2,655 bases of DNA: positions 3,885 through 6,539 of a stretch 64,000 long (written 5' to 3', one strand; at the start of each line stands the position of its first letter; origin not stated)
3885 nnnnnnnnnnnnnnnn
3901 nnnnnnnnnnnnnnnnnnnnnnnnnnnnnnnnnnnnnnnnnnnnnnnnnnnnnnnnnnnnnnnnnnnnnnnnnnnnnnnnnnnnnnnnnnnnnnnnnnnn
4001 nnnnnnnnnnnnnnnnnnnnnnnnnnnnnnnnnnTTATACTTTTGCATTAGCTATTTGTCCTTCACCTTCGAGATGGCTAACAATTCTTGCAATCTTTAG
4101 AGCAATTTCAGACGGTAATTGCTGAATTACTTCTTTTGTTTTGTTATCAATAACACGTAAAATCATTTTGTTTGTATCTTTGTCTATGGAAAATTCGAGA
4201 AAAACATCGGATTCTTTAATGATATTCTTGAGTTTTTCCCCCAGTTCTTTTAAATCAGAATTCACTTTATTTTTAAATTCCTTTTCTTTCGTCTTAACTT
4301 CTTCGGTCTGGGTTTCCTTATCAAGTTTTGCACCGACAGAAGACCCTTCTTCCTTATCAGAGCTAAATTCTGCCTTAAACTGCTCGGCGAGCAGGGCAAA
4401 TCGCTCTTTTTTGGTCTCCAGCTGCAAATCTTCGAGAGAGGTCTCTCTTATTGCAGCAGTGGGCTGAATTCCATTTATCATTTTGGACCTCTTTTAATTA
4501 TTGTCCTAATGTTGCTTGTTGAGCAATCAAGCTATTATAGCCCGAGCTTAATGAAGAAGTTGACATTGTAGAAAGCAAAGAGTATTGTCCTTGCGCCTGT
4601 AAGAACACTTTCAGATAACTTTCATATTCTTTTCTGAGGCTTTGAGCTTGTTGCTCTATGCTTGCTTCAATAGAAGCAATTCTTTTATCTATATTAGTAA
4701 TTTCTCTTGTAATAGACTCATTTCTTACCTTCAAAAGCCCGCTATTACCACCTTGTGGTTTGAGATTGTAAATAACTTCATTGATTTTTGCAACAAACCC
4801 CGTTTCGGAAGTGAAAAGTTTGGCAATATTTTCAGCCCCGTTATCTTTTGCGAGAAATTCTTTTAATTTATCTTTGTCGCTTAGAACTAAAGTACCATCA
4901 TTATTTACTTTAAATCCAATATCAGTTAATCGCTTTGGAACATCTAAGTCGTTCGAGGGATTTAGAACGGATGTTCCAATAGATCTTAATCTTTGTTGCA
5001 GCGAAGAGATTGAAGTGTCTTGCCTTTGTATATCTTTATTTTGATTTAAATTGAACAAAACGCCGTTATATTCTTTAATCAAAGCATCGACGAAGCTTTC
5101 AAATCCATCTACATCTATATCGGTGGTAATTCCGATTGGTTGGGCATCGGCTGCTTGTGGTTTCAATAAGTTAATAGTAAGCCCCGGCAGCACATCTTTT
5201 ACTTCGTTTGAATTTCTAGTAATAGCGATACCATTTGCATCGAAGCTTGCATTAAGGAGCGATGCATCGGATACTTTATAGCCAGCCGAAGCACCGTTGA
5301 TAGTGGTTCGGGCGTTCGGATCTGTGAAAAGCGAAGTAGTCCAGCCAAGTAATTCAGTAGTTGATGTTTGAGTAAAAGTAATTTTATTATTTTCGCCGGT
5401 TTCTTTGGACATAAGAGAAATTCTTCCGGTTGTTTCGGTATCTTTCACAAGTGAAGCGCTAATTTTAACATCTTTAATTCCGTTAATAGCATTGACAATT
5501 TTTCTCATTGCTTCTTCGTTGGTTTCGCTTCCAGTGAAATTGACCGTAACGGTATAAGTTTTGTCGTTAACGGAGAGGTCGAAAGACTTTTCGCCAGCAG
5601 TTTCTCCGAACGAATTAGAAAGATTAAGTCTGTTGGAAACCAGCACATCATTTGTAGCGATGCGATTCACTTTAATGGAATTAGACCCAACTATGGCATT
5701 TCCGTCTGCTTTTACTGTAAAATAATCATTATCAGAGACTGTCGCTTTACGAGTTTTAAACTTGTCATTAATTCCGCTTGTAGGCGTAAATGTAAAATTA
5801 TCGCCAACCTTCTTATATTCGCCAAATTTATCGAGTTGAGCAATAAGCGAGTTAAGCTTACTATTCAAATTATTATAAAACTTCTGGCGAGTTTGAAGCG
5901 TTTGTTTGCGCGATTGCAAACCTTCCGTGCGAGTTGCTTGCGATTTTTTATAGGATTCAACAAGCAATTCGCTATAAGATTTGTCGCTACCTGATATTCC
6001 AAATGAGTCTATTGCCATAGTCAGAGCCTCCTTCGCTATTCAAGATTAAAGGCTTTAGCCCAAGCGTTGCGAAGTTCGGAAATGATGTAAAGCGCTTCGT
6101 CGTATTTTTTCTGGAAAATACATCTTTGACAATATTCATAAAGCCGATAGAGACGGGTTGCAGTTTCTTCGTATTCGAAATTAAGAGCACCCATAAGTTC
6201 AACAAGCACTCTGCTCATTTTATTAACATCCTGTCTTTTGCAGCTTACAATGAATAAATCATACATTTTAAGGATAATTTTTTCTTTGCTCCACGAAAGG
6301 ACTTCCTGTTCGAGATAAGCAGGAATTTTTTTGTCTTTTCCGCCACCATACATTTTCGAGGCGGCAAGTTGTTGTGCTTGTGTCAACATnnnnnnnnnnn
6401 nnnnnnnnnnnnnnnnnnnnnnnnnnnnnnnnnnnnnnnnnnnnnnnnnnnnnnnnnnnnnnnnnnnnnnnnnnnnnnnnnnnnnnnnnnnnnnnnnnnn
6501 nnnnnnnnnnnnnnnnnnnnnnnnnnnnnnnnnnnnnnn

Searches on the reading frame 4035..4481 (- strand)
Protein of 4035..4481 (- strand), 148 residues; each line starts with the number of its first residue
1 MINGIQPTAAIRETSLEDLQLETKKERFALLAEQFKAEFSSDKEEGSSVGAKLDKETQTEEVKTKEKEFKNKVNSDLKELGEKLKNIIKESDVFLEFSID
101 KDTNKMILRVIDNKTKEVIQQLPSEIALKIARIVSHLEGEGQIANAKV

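Call 29: search_protein_families(library=pfam, proteins=[window:4035-4481:-], max_evalue=0.001)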
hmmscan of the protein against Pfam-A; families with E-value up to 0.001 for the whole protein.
window:4035-4481:- (148 aa): 2 families
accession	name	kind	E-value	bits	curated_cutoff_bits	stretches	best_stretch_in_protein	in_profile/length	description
PF03646.20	FlaG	-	8.1e-15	55.2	23.8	1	54-139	11-96/101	FlaG protein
PF18674.7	TarS_C1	-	0.00088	19.9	26.3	0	48-117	44-113/147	TarS beta-glycosyltransferase C-terminal domain 1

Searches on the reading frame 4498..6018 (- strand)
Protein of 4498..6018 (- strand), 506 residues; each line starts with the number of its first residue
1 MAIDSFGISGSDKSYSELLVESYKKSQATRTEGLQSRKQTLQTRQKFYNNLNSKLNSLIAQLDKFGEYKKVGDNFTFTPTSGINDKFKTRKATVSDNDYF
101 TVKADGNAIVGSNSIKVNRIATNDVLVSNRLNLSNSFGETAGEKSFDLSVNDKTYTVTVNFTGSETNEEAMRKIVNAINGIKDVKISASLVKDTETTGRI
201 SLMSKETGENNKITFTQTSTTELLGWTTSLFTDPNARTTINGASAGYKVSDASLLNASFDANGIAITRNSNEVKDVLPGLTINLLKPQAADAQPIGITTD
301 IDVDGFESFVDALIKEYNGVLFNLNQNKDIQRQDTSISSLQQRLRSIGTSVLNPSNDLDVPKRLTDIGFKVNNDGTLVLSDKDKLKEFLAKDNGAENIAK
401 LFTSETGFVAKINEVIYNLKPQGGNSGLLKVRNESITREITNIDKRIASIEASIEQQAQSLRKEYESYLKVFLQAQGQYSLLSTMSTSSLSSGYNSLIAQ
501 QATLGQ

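Call 5: search_protein_families(library=pfam, proteins=[window:4498-6018:-], max_evalue=0.01)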
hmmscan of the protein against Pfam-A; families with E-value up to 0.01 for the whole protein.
window:4498-6018:- (506 aa): 3 families
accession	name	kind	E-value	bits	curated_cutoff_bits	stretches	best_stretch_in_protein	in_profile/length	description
PF07195.17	FliD_C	-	4.2e-26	92.3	25.4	1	256-466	3-225/236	Flagellar hook-associated protein 2 C-terminus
PF02465.23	FliD_N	-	3.9e-14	53.5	24.8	1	19-124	8-97/97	Flagellar hook-associated protein 2 N-terminus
PF06103.16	DUF948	-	0.0098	16.5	37.2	0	304-351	36-84/89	Bacterial protein of unknown function (DUF948)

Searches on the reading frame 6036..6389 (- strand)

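Call 5: search_protein_families(library=pfam, proteins=[window:6036-6389:-], max_evalue=0.01)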
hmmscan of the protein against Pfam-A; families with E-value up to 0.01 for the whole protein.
window:6036-6389:- (117 aa): 1 family
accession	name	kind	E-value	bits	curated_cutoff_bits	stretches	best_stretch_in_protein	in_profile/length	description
PF02561.19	FliS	-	7.6e-12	46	26.7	1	51-113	44-114/115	Flagellar protein FliS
